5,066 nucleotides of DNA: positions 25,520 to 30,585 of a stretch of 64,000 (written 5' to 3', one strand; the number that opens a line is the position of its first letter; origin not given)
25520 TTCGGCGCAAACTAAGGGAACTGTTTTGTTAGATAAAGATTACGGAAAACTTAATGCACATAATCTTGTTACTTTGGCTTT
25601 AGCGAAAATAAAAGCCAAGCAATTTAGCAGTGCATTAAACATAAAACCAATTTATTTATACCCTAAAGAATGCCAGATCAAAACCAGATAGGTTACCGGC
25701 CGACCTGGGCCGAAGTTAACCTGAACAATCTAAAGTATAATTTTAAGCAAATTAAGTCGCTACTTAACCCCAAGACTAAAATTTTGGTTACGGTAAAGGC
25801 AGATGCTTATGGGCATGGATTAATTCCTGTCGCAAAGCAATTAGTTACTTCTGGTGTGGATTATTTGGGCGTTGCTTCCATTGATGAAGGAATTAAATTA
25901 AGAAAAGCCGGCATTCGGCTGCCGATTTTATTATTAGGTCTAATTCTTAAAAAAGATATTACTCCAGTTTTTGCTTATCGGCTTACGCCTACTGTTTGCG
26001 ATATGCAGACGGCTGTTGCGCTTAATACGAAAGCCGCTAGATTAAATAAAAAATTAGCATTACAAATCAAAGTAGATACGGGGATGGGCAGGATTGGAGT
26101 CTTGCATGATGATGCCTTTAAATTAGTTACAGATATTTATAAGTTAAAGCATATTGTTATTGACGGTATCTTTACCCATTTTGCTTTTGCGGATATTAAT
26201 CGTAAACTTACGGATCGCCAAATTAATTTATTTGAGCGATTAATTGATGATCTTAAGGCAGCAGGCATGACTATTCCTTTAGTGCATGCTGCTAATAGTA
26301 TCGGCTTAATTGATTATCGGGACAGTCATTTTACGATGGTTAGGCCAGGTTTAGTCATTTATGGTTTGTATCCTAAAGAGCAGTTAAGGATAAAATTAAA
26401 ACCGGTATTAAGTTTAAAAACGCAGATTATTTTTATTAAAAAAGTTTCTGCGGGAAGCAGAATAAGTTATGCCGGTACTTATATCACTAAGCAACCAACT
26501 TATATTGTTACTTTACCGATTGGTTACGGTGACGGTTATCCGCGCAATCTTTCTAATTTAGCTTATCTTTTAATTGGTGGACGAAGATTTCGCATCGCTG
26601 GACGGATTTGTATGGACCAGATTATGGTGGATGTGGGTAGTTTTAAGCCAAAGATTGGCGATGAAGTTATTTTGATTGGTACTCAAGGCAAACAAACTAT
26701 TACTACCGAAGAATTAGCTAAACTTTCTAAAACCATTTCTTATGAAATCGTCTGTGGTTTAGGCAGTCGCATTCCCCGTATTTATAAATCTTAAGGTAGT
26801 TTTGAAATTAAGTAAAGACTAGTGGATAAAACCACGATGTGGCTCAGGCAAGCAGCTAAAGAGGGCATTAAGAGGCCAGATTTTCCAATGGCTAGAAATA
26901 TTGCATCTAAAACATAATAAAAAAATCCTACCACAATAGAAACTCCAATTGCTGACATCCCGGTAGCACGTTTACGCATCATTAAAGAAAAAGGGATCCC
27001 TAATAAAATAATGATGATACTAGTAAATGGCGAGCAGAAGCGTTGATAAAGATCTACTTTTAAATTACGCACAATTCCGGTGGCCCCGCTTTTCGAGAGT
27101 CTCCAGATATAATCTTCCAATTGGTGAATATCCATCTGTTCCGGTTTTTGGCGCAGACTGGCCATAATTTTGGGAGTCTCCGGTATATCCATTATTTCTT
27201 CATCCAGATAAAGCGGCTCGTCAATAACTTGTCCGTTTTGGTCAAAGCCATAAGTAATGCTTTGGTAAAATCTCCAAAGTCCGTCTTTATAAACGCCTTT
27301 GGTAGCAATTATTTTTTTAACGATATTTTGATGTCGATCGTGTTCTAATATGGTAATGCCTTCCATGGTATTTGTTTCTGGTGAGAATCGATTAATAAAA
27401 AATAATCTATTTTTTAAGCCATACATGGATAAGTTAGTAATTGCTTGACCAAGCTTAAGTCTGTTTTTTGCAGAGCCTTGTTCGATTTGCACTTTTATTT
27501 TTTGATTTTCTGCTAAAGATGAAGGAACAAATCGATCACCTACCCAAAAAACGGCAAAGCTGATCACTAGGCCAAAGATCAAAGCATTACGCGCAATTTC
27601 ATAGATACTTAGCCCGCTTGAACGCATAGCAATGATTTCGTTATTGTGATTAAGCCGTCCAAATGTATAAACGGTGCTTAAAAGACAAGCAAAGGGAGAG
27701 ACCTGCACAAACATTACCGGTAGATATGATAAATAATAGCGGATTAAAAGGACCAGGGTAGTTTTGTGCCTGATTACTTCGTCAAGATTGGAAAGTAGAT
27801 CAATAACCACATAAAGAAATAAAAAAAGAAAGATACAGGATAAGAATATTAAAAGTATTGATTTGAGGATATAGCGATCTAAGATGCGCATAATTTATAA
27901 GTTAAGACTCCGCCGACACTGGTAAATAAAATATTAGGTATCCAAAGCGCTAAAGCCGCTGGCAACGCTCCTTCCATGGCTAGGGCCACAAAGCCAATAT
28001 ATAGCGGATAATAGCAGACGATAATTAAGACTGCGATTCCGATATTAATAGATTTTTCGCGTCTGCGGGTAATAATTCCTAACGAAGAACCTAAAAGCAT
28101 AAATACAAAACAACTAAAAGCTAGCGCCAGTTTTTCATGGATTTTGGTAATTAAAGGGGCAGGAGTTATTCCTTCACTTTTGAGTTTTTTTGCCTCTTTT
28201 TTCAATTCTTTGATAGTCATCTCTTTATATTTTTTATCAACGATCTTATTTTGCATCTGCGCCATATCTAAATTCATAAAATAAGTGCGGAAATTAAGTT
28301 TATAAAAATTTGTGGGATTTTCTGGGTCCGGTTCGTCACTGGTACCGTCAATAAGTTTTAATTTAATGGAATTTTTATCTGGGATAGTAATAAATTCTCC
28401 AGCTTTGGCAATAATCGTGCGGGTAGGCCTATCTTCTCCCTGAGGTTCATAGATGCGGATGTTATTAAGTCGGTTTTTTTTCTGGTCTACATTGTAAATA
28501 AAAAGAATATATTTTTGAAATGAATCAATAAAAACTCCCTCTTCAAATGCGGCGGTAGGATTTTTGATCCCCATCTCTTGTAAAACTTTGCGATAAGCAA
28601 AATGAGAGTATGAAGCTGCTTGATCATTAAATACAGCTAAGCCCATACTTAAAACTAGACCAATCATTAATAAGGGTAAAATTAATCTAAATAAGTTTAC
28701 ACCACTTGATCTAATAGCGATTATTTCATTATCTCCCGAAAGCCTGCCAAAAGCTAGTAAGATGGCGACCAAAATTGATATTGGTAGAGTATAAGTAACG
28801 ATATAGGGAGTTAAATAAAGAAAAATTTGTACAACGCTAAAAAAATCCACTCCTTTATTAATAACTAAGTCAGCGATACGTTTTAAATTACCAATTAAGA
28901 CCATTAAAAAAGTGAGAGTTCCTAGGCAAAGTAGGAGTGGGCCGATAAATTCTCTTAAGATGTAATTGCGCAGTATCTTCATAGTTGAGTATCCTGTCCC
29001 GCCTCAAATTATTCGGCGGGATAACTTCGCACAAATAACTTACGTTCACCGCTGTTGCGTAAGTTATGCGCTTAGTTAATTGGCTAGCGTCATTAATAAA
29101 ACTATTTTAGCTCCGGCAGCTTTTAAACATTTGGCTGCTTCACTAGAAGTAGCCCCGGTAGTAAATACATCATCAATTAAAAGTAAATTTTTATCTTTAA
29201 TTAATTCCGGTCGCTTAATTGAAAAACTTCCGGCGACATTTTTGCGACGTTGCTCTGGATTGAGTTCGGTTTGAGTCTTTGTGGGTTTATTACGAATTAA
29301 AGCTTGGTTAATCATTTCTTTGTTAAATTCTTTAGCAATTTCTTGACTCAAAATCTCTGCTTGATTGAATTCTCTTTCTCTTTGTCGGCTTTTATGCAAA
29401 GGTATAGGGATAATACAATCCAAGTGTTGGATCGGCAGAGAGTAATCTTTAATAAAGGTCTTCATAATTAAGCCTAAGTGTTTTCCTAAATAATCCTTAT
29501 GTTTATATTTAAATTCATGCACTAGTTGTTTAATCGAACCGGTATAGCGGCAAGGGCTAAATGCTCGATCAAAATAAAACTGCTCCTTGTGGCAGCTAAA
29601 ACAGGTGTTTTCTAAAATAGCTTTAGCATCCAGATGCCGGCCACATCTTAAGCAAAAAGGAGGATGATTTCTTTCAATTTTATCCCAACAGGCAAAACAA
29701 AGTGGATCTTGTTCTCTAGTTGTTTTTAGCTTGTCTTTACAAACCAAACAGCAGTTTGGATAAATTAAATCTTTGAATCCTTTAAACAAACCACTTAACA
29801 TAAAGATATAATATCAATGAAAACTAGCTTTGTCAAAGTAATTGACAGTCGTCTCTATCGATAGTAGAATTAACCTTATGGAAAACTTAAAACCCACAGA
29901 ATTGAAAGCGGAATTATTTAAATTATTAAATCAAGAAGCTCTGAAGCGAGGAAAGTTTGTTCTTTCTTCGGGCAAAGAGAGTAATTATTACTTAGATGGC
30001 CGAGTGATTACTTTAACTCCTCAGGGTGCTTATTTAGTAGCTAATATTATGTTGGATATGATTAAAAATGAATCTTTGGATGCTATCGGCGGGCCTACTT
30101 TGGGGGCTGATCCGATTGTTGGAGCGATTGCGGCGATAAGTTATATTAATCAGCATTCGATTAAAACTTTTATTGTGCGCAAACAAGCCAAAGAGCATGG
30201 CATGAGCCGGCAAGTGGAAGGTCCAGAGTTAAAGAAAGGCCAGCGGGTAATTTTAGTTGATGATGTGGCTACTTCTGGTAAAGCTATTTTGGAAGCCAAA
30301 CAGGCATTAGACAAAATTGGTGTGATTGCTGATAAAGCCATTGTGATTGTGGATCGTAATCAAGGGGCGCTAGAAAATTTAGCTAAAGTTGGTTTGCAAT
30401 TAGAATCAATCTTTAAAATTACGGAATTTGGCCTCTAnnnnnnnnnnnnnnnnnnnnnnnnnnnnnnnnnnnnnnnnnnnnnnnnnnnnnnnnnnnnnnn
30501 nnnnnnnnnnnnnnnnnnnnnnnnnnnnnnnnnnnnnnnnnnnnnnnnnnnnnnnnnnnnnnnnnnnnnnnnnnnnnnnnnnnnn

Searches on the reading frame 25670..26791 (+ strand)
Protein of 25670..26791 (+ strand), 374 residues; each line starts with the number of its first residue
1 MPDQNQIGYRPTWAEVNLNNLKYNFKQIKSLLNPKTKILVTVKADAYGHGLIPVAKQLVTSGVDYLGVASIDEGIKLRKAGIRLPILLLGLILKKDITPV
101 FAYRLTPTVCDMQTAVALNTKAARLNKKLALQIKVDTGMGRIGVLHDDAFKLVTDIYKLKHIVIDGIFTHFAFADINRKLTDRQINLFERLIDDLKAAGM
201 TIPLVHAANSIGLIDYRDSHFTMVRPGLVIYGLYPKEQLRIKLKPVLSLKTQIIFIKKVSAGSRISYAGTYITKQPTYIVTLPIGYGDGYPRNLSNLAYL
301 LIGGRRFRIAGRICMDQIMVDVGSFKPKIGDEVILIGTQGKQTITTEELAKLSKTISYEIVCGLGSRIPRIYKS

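Call 38: search_protein_families(library=pfam, proteins=[window:25670-26791:+], max_evalue=0.001)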
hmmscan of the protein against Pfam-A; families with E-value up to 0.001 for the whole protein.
window:25670-26791:+ (374 aa): 2 families
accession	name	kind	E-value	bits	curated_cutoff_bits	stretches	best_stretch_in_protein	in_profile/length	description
PF01168.26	Ala_racemase_N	-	3.8e-67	226.6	24.1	1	16-235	1-220/220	Alanine racemase, N-terminal domain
PF00842.27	Ala_racemase_C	-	9.4e-47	158.2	25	1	246-372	1-127/127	Alanine racemase, C-terminal domain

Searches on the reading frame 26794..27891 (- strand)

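Call 38: search_protein_families(library=pfam, proteins=[window:26794-27891:-], max_evalue=0.001)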
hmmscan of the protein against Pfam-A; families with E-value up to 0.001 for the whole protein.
window:26794-27891:- (366 aa): 1 family
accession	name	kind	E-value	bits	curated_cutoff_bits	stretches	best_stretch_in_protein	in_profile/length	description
PF03739.19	LptF_LptG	-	2e-79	267.7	27.9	1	6-363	1-352/353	Lipopolysaccharide export system permease LptF/LptG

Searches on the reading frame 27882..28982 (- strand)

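Call 38: search_protein_families(library=pfam, proteins=[window:27882-28982:-], max_evalue=0.001)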
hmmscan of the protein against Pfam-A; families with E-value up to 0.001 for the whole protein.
window:27882-28982:- (367 aa): 1 family
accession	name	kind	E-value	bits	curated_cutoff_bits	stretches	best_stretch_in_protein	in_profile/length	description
PF03739.19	LptF_LptG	-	3.7e-86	289.8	27.9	1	7-362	2-352/353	Lipopolysaccharide export system permease LptF/LptG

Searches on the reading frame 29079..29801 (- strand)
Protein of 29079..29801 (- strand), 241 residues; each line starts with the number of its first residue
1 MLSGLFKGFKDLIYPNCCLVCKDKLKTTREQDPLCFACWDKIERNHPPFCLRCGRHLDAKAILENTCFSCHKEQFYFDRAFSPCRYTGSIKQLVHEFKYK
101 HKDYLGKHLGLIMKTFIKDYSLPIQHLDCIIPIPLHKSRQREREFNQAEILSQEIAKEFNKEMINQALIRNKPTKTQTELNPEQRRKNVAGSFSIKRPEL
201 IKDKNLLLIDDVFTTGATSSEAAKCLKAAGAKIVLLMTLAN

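Call 38: search_protein_families(library=pfam, proteins=[window:29079-29801:-], max_evalue=0.001)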
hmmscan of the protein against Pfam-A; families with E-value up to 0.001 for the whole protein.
window:29079-29801:- (241 aa): 2 families
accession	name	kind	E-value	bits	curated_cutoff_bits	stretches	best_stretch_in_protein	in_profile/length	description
PF18912.6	DZR_2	-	6e-09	36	27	1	11-70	3-55/56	Double zinc ribbon domain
PF00156.33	Pribosyltran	-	1.5e-06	28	26.3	1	175-240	62-124/158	Phosphoribosyl transferase domain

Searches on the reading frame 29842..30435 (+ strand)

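Call 38: search_protein_families(library=pfam, proteins=[window:29842-30435:+], max_evalue=0.001)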
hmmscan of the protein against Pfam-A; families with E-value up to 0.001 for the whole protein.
window:29842-30435:+ (198 aa): 1 family
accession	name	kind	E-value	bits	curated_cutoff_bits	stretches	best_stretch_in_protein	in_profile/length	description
PF00156.33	Pribosyltran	-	1.1e-11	44.7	26.3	1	65-188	14-144/158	Phosphoribosyl transferase domain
